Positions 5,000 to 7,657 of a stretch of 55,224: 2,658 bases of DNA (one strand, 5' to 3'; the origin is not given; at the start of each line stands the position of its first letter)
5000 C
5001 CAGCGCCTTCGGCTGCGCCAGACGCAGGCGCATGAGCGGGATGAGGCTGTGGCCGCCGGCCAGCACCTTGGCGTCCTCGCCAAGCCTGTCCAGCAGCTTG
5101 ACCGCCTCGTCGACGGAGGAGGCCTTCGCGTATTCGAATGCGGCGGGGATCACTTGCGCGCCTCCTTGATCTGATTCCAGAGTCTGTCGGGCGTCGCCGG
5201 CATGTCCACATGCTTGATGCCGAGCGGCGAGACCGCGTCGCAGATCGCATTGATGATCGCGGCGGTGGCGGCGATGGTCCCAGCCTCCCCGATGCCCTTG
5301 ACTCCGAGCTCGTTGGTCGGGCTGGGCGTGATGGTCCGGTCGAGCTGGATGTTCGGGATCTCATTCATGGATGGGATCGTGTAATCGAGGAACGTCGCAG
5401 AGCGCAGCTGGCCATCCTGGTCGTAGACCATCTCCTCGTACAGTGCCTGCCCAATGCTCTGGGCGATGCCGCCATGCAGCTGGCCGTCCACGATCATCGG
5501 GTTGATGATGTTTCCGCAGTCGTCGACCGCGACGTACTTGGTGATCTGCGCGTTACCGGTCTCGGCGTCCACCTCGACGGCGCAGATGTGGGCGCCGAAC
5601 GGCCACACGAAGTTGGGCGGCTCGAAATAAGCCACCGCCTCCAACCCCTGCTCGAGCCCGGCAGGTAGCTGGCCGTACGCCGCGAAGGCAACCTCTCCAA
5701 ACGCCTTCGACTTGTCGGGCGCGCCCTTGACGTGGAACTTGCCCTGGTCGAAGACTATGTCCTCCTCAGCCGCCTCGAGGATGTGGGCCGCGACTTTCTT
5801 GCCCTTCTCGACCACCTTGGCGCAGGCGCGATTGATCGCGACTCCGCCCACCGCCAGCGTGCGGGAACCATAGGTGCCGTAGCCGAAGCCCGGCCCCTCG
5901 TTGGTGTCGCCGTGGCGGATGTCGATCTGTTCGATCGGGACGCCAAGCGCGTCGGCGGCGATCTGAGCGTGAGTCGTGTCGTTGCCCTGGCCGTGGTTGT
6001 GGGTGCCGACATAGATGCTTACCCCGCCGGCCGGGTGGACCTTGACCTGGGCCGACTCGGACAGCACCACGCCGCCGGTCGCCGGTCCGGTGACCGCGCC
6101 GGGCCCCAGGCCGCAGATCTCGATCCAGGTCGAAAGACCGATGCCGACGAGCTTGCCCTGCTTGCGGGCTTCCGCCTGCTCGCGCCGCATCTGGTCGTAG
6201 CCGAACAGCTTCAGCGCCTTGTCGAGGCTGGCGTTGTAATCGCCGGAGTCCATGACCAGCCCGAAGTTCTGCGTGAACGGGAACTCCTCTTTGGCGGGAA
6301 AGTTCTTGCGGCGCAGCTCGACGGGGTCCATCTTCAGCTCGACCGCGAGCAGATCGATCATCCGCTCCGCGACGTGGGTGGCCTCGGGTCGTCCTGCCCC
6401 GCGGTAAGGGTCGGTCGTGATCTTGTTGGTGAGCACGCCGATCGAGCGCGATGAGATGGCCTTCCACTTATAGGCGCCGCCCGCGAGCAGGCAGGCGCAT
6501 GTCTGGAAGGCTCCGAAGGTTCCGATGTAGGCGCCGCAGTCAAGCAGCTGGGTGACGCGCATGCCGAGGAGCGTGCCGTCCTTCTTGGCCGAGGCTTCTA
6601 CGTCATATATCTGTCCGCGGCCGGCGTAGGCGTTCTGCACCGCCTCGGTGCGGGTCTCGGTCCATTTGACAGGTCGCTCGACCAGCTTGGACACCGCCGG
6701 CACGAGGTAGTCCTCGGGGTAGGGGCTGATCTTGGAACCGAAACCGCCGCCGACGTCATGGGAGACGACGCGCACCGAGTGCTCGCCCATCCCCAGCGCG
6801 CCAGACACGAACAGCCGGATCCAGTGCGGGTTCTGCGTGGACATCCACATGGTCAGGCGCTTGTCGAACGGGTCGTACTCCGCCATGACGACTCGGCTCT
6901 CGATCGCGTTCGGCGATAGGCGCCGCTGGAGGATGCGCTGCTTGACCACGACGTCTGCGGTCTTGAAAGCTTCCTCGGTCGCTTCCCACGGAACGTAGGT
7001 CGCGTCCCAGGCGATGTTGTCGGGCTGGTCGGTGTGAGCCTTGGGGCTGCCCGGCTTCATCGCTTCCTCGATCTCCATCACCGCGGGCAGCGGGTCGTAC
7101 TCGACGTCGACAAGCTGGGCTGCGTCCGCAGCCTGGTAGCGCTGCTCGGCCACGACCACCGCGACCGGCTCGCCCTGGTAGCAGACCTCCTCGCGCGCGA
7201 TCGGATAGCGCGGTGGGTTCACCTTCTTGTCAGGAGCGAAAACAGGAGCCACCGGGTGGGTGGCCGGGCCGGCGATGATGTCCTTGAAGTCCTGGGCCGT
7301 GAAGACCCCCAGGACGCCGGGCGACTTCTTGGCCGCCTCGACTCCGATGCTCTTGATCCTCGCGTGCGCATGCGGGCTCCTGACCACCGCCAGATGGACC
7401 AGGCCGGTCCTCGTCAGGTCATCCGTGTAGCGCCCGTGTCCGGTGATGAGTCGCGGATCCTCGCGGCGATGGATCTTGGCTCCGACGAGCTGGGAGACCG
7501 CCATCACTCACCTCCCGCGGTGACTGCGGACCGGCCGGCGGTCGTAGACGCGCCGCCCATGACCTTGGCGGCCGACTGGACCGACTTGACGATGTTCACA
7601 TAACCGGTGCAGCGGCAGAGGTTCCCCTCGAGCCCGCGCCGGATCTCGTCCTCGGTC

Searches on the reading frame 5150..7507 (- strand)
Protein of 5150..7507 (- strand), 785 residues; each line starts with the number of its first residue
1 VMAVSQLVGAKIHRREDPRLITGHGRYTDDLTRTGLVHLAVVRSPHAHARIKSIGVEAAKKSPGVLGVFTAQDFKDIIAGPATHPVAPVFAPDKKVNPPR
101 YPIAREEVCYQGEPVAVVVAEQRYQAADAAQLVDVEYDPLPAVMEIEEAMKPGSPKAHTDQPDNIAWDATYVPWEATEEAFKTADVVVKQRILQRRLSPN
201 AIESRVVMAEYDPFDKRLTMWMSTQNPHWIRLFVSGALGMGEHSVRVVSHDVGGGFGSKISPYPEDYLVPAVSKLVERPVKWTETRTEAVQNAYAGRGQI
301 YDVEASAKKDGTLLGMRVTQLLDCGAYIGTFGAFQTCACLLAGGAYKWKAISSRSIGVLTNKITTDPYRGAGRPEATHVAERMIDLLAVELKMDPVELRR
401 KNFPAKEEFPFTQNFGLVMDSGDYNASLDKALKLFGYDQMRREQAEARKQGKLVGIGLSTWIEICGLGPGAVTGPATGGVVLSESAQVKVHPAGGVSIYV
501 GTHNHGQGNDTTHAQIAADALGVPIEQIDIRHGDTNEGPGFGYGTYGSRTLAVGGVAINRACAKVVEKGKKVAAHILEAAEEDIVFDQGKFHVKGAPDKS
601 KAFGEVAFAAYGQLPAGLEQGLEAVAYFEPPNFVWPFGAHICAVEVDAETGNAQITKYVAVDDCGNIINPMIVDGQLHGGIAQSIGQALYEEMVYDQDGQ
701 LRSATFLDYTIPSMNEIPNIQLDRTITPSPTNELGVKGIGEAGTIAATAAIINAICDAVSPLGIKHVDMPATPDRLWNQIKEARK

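Call 53: search_protein_families(library=ncbifam, proteins=[P0124], max_evalue=0.001)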
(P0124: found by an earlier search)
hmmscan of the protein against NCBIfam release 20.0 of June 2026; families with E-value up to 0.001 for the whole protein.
P0124 (996 aa): 29 families (the best 25 are shown)
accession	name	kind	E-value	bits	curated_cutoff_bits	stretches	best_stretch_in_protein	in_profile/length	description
NF005852.0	PRK07773.1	equivalog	1e-272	907.5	780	4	630-893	231-493/886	replicative DNA helicase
TIGR00665.1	DnaB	equivalog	1.2e-153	512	385.25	1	12-987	2-434/435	replicative DNA helicase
NF004384.0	PRK05748.1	equivalog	2.2e-143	478.1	525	3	627-803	214-391/452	replicative DNA helicase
NF004109.0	PRK05595.1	equivalog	1.6e-126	422.6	737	3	628-803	213-387/444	replicative DNA helicase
NF006606.0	PRK09165.1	equivalog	2.2e-115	386.1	540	3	643-802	258-418/497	replicative DNA helicase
NF006443.0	PRK08760.1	equivalog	4.8e-115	384.6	741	3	627-803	240-415/476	replicative DNA helicase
TIGR03600.1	phage_DnaB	exception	1.1e-112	377.1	498.65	3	630-803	208-380/421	phage replicative helicase, DnaB family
NF005424.0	PRK07004.1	equivalog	1.3e-107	360.2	834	3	627-805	224-402/460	replicative DNA helicase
NF040583.1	dnaB_SPI-7_type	exception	4.2e-107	358.9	655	3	13-219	2-208/434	SPI-7-type island replicative DNA helicase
NF006458.0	PRK08840.1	equivalog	9.5e-101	337.8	884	3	627-803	228-405/464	replicative DNA helicase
NF005945.0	PRK08006.1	equivalog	2e-98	330.3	898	3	10-229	25-248/471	replicative DNA helicase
NF005369.0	PRK06904.1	equivalog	2.6e-97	326.5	809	3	627-803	234-412/474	replicative DNA helicase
NF006306.0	PRK08506.1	equivalog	7.3e-96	321.6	596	3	629-804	205-379/472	replicative DNA helicase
NF004967.0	PRK06321.1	equivalog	9.8e-90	301.7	751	3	628-803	238-415/472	replicative DNA helicase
NF005240.0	PRK06749.1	subfamily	3.6e-75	253.4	686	3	628-803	198-376/428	replicative DNA helicase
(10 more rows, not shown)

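Call 68: search_protein_families(library=pfam, proteins=[L098:7415-8479:-, L098:7099-7434:-], max_evalue=0.001)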
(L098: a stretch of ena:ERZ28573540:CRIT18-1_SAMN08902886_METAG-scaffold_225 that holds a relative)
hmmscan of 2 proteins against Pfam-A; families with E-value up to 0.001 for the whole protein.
L098:7415-8479:- (354 aa): 1 family
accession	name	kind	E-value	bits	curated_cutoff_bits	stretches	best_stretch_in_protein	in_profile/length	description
PF02233.22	PNTB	-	5.8e-106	355.6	31.7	1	6-338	2-337/456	NAD(P) transhydrogenase beta subunit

L098:7099-7434:- (111 aa): 1 family
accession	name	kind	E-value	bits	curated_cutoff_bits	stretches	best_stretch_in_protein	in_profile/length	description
PF02233.22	PNTB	-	2.5e-52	178.8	31.7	1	1-106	350-455/456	NAD(P) transhydrogenase beta subunit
